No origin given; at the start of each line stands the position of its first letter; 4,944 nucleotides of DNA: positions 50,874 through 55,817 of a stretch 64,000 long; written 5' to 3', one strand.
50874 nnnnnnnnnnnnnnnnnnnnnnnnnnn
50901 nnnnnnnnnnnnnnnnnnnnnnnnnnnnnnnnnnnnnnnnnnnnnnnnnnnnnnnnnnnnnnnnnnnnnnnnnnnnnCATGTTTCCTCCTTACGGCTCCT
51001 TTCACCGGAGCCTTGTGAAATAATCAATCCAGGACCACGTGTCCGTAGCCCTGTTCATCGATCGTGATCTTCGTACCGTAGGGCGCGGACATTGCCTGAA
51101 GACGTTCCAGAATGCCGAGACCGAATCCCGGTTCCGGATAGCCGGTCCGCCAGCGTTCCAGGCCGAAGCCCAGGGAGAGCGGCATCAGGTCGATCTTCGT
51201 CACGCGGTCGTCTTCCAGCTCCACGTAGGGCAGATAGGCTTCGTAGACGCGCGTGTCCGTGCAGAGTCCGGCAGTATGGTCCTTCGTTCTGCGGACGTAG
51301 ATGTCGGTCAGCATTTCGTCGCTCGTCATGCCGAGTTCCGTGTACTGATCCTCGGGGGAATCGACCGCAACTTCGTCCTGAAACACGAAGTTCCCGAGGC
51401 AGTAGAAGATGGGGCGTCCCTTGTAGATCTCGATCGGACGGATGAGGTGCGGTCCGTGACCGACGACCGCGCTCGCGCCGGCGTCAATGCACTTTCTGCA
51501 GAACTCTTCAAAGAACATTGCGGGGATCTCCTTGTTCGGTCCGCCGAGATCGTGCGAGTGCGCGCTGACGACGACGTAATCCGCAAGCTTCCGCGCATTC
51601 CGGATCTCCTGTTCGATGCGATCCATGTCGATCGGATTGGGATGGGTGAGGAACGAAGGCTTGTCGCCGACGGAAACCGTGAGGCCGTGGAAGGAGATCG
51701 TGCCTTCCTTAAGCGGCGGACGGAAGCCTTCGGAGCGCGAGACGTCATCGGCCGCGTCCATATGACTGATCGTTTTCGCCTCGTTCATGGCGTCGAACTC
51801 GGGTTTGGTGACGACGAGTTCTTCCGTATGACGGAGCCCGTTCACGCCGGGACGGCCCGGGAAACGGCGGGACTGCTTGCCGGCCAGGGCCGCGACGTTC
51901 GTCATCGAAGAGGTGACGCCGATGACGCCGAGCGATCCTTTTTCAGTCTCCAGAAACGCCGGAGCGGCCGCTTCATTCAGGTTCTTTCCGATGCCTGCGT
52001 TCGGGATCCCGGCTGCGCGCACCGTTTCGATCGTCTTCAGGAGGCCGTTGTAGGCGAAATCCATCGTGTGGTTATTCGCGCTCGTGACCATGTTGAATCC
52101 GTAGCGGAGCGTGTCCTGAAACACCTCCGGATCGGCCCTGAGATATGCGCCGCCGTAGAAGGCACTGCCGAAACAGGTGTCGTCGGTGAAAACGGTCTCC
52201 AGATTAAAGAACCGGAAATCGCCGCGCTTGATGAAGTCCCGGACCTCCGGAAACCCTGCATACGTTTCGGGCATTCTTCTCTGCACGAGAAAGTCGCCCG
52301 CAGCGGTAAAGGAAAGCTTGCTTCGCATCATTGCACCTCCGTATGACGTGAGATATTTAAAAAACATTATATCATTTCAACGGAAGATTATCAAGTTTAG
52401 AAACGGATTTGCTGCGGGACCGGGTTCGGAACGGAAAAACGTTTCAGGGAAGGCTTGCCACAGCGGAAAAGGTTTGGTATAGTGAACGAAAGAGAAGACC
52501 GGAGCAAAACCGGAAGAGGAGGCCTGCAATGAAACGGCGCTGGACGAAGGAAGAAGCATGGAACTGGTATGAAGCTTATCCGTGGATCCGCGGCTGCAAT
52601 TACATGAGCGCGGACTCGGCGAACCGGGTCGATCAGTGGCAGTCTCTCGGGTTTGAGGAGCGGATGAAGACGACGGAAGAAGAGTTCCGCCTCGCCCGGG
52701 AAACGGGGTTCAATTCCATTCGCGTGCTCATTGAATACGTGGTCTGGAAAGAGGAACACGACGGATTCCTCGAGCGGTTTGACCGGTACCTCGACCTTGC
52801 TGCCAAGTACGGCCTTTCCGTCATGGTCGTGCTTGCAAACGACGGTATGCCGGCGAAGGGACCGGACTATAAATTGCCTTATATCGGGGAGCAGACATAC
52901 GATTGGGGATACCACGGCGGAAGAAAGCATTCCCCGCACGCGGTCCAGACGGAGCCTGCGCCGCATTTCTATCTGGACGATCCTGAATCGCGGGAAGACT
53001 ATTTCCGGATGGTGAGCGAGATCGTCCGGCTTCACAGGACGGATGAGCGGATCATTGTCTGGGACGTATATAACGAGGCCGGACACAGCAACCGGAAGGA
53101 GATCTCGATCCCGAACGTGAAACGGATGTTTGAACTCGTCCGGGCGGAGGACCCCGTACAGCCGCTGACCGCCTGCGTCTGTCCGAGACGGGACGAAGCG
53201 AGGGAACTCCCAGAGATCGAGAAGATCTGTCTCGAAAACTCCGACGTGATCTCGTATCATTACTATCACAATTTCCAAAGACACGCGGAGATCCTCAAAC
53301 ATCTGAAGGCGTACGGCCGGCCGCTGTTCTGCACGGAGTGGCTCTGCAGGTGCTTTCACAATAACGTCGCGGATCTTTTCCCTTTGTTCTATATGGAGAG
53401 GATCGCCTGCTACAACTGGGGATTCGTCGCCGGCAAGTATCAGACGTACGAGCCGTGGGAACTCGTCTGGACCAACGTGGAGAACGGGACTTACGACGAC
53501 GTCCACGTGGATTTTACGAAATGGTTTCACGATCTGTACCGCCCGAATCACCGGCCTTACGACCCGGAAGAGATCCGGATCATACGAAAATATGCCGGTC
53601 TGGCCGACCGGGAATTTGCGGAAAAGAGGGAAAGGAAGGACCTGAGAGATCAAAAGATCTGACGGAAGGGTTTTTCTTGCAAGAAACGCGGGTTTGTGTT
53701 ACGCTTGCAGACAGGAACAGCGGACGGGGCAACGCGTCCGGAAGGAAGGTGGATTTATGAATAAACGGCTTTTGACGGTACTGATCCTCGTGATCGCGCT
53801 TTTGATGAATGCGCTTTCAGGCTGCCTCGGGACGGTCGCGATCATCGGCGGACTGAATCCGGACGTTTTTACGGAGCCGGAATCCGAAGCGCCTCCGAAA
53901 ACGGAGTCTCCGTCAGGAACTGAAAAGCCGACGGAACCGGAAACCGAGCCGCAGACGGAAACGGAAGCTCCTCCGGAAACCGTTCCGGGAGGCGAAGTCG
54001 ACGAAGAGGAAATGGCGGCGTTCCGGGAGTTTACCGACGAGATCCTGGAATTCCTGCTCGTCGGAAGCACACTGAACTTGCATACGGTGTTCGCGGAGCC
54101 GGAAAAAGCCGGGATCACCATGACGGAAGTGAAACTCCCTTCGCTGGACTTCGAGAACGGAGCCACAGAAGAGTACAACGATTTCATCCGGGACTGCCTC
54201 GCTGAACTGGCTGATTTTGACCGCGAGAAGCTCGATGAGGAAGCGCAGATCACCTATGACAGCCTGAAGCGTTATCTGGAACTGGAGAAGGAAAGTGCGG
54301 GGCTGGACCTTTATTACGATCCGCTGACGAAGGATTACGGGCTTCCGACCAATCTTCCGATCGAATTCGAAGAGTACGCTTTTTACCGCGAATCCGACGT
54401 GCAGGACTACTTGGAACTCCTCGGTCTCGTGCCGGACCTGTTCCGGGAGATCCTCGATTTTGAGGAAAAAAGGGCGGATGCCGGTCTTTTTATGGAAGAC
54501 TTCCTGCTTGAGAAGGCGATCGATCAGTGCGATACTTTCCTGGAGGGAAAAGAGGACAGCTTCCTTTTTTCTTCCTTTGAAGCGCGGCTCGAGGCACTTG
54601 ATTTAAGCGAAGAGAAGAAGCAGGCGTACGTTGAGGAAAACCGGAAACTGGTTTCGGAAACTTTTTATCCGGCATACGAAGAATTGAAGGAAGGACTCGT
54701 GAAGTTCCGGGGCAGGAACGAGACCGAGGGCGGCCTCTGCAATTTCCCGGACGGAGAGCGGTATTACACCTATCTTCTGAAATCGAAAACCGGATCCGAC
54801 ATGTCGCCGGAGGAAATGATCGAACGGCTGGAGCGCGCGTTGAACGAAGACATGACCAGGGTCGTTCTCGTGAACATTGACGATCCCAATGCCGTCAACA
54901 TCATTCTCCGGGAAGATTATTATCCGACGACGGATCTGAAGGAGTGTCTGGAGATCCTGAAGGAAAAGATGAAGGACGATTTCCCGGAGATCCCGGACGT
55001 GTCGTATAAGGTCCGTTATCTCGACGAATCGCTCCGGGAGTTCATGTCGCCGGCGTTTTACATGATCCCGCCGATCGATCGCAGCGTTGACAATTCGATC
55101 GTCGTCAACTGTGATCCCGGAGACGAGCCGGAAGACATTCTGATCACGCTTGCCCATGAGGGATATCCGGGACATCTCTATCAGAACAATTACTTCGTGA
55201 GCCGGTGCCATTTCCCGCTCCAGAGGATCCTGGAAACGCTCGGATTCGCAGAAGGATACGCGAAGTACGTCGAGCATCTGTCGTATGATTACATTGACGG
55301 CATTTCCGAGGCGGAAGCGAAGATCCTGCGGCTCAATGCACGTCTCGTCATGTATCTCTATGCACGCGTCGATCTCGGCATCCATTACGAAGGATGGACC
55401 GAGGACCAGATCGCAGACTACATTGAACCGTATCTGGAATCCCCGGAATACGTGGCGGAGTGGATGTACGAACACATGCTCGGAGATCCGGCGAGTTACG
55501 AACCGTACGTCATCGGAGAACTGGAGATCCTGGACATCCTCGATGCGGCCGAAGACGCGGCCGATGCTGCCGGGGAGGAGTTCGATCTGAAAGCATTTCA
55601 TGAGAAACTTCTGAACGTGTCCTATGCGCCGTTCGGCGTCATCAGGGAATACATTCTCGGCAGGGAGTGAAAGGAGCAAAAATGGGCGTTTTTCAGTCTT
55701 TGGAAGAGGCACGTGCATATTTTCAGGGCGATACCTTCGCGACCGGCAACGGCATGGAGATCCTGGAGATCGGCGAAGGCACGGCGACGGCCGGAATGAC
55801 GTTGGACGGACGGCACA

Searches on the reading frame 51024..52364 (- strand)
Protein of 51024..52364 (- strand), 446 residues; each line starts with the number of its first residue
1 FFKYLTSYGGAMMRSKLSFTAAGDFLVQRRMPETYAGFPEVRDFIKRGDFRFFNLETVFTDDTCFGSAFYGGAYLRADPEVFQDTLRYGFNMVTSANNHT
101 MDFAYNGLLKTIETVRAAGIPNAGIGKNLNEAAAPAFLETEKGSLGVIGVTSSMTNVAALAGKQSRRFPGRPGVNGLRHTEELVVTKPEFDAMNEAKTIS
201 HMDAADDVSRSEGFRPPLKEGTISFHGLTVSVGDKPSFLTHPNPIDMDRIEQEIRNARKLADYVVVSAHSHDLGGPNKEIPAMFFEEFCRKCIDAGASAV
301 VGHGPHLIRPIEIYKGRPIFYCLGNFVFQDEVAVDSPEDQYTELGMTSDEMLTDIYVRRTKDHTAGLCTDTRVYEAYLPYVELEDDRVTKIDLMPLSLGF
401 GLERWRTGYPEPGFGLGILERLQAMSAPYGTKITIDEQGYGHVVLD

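Call 12: search_protein_families(library=pfam, proteins=[window:51024-52364:-], max_evalue=0.001)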
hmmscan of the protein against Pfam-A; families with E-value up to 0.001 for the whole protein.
window:51024-52364:- (446 aa): 1 family
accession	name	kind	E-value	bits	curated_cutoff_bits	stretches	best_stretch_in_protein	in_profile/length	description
PF09587.15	PGA_cap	-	4.4e-56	190.7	27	1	19-329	2-254/255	Bacterial capsule synthesis protein PGA_cap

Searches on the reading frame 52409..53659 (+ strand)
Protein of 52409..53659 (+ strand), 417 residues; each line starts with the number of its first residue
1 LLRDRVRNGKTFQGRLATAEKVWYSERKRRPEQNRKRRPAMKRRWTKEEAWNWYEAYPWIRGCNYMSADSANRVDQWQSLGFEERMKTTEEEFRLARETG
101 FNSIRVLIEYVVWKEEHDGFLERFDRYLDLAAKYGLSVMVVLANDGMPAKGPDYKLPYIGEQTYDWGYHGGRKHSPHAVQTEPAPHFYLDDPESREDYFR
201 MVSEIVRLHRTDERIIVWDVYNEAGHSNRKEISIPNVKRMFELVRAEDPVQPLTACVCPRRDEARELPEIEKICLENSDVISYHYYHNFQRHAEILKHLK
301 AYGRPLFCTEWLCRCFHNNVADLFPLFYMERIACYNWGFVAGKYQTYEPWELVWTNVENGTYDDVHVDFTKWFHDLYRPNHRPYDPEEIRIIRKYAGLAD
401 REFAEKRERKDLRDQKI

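Call 12: search_protein_families(library=pfam, proteins=[window:52409-53659:+], max_evalue=0.001)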
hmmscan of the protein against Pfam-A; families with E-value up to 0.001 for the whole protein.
window:52409-53659:+ (417 aa): 2 families
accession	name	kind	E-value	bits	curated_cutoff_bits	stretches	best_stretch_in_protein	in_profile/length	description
PF00150.24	Cellulase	-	8.8e-06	25.8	23.5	1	87-311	21-236/272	Cellulase (glycosyl hydrolase family 5)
PF02836.23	Glyco_hydro_2_C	-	1.8e-05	24.5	21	1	180-313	92-212/302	Glycosyl hydrolases family 2, TIM barrel domain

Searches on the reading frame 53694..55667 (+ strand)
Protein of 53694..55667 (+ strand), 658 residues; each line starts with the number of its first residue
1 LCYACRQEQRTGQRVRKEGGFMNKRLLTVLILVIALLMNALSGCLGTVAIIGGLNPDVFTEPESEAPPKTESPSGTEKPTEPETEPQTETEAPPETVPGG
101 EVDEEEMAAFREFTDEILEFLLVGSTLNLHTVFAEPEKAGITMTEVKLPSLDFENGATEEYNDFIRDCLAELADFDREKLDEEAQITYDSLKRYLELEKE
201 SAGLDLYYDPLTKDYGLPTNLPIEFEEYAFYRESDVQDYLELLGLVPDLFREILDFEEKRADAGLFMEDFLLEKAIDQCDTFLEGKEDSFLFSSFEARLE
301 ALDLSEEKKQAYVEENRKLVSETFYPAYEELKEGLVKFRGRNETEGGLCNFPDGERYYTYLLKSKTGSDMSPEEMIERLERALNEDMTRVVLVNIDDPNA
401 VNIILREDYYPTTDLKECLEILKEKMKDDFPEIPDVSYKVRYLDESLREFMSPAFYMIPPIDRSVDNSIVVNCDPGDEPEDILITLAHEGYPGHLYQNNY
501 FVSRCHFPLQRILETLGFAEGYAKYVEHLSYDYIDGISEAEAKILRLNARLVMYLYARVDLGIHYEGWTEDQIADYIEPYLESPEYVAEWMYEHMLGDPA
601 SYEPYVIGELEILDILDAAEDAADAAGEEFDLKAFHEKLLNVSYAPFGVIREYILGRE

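Call 12: search_protein_families(library=pfam, proteins=[window:53694-55667:+], max_evalue=0.001)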
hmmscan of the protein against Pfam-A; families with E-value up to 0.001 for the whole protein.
window:53694-55667:+ (658 aa): 1 family
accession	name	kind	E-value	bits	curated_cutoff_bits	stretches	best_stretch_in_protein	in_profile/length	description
PF05960.17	DUF885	-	9.5e-85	286.6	32.4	1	152-654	18-532/532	Bacterial protein of unknown function (DUF885)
